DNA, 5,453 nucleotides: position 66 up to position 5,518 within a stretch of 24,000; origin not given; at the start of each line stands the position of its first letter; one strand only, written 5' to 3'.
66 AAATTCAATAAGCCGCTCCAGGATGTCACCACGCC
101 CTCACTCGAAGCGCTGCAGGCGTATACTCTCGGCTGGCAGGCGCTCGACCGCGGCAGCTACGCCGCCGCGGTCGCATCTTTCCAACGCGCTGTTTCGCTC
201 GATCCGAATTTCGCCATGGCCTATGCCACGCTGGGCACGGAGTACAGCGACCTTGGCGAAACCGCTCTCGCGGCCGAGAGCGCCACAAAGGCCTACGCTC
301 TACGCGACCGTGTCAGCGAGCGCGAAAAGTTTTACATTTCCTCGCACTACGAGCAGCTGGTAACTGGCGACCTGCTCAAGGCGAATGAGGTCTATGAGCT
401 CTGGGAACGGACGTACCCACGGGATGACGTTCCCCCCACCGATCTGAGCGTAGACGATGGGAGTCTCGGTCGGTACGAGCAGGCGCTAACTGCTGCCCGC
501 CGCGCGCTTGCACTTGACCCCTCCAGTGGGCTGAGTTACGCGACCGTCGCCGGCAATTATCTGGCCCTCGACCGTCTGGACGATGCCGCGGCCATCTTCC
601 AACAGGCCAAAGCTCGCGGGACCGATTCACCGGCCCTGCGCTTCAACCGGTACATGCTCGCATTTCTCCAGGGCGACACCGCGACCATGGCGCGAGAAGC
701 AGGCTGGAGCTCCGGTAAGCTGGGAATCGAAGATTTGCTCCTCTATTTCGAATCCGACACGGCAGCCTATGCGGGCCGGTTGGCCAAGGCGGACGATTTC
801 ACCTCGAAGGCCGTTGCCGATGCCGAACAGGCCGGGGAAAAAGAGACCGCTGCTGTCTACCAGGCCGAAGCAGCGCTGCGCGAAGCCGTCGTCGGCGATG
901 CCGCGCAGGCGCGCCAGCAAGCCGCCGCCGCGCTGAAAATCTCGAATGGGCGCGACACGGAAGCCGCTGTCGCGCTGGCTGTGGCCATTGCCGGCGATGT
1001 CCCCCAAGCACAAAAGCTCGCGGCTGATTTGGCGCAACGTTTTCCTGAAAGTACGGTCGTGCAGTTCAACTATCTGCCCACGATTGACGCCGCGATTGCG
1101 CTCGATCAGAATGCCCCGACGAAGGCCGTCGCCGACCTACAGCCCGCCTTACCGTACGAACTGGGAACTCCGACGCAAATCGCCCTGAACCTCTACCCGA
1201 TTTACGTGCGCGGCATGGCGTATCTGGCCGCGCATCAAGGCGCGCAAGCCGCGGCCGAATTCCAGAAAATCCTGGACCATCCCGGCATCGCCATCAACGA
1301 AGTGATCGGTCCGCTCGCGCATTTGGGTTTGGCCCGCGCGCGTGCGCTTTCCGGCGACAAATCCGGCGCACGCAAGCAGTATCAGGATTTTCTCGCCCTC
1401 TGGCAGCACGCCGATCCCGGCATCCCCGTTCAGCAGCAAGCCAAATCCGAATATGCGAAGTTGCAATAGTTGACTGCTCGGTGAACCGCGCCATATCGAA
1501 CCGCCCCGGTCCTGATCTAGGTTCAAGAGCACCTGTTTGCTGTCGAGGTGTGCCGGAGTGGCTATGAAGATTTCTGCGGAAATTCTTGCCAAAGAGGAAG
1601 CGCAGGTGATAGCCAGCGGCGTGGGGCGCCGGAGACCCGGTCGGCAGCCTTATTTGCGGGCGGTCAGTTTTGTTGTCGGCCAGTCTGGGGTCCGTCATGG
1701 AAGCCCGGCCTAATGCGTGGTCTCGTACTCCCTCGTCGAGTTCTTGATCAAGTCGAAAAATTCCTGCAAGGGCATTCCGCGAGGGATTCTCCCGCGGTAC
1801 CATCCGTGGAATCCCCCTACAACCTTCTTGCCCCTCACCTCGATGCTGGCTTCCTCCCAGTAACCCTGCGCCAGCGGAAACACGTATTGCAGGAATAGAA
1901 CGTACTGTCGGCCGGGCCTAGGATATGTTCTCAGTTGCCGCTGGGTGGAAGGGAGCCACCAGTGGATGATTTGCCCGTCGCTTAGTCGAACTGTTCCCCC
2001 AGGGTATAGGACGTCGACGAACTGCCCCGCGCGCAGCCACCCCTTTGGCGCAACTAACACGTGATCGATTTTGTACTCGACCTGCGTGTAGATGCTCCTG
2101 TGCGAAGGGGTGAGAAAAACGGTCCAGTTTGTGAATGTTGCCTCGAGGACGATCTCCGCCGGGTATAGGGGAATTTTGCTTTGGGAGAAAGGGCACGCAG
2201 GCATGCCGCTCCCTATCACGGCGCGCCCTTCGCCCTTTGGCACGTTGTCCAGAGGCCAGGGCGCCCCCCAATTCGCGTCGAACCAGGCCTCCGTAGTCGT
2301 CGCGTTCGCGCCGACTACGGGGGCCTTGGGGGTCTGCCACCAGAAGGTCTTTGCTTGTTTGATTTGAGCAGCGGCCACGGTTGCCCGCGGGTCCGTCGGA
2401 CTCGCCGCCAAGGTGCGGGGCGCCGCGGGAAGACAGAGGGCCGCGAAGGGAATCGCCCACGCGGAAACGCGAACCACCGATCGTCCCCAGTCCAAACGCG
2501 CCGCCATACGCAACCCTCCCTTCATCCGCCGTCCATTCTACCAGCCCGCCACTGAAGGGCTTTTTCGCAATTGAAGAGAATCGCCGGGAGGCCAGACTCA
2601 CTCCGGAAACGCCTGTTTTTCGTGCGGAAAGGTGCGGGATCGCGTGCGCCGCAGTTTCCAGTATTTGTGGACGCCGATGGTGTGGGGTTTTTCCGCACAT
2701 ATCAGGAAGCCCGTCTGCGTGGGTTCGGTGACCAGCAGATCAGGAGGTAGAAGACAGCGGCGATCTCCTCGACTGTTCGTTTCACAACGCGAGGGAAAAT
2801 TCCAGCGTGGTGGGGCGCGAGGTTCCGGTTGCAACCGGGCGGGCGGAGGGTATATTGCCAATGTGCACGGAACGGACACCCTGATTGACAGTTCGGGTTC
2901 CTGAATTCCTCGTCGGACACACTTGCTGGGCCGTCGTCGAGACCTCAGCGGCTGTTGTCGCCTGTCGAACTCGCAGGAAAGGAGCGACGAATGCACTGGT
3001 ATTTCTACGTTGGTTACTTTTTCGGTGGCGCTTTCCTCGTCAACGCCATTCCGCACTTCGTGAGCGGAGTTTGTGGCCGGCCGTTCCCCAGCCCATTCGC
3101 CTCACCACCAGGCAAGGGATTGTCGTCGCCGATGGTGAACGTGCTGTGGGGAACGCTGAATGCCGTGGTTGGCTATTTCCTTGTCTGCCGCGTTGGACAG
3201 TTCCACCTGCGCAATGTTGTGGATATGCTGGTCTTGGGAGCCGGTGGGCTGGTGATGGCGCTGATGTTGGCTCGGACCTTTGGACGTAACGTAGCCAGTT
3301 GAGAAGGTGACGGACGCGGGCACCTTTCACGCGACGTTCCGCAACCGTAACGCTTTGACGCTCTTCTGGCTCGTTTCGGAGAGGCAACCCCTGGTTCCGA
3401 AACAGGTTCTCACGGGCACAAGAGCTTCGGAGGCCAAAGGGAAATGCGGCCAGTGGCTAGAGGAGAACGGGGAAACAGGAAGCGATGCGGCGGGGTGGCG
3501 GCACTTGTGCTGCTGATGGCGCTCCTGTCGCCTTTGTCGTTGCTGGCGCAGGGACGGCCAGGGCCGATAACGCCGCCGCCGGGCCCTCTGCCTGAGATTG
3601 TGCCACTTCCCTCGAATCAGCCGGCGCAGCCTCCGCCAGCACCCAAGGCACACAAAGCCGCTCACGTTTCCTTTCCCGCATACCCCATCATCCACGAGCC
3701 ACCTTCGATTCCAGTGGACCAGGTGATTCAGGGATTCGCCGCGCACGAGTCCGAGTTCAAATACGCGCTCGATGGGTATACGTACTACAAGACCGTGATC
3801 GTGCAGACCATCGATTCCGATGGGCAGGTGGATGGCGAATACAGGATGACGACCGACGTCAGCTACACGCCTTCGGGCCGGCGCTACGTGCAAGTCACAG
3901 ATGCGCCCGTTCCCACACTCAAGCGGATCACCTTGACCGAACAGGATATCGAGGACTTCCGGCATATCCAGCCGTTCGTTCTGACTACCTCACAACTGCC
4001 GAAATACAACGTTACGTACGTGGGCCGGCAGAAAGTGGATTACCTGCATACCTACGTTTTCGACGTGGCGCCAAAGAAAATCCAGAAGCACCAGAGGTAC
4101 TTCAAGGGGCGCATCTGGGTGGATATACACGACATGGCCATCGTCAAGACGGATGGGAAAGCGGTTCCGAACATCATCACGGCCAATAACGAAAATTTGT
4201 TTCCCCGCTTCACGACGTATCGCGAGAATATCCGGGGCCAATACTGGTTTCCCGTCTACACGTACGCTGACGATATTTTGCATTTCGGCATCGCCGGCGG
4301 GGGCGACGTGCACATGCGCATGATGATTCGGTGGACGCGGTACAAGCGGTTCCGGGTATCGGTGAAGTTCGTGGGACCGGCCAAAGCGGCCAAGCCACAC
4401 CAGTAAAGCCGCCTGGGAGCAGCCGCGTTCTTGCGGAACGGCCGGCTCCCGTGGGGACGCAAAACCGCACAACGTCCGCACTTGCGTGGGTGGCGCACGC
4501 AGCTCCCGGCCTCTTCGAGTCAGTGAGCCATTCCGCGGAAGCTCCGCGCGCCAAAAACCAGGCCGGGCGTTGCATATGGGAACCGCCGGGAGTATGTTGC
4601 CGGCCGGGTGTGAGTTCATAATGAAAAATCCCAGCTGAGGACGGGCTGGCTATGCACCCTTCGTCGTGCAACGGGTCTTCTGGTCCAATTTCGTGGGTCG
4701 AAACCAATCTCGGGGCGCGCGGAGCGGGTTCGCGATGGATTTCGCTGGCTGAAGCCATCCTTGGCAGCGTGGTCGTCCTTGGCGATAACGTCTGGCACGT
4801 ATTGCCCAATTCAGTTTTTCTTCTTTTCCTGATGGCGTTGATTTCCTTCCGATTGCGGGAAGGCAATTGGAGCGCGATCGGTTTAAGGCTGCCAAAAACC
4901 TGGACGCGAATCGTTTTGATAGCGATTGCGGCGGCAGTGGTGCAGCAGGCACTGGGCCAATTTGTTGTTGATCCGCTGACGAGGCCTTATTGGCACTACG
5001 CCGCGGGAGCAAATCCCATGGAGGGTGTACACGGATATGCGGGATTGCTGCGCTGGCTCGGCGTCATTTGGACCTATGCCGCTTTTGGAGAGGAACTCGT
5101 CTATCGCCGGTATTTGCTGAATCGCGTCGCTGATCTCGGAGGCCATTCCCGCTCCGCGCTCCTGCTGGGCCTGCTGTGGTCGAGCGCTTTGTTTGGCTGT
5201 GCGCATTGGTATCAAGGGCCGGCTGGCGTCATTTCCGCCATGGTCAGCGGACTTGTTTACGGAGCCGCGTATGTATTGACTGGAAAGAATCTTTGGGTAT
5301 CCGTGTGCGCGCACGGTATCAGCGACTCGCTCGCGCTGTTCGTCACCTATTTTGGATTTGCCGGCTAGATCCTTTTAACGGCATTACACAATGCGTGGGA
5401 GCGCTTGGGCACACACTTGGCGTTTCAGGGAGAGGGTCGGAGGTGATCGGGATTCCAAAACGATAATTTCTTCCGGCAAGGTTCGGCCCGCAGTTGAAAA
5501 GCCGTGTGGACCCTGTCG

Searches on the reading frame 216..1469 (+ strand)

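Call 17: search_protein_families(library=pfam, max_evalue=0.001, proteins=[window:216-1469:+])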
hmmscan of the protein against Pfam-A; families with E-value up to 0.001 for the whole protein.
window:216-1469:+ (417 aa): 6 families
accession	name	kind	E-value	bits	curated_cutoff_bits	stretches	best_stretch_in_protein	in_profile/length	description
PF13428.12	TPR_14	-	1.2e-06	29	23.5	0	84-105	14-35/44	Tetratricopeptide repeat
PF07719.23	TPR_2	-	5.4e-06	26.6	27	0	84-103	14-33/34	Tetratricopeptide repeat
PF14559.12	TPR_19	-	3.4e-05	24.5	25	1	85-140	5-60/68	Tetratricopeptide repeat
PF13432.12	TPR_16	-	0.0001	23.1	32.7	1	84-139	10-65/65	Tetratricopeptide repeat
PF13181.12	TPR_8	-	0.00017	21.9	25.7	0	83-103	13-33/34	Tetratricopeptide repeat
PF00515.34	TPR_1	-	0.00017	21.7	27.8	0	83-103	13-33/34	Tetratricopeptide repeat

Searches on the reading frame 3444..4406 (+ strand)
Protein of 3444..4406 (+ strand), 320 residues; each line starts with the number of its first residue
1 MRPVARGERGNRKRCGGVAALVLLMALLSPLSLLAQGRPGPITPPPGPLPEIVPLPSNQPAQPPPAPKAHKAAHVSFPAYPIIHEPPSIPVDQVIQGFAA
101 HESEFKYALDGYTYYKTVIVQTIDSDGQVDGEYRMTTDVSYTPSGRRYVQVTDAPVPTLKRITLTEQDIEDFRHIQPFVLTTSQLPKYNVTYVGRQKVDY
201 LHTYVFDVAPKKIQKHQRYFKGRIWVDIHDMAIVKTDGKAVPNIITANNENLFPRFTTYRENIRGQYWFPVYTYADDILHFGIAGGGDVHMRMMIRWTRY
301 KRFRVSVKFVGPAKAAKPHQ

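Call 17: search_protein_families(library=pfam, max_evalue=0.001, proteins=[window:3444-4406:+])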
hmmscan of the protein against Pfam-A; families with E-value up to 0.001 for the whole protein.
window:3444-4406:+ (320 aa): 1 family
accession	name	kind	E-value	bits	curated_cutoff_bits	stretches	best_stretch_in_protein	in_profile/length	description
PF17131.11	LolA_like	-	0.00093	19.3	30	0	182-237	65-119/184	Outer membrane lipoprotein-sorting protein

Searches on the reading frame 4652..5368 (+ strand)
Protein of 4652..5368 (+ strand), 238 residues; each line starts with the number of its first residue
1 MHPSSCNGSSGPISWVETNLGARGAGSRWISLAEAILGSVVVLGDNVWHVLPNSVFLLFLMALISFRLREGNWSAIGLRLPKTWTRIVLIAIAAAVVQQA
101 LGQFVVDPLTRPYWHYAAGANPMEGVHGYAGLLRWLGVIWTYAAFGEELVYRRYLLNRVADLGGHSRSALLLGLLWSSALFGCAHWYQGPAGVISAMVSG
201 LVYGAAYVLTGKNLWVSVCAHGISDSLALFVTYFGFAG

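Call 17: search_protein_families(library=pfam, max_evalue=0.001, proteins=[window:4652-5368:+])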
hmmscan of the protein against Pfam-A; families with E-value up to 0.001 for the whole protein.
window:4652-5368:+ (238 aa): 1 family
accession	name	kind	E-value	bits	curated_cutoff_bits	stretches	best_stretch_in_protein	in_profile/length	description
PF02517.21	Rce1-like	-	4.1e-18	65.9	22.4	1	133-226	5-92/93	Type II CAAX prenyl endopeptidase Rce1-like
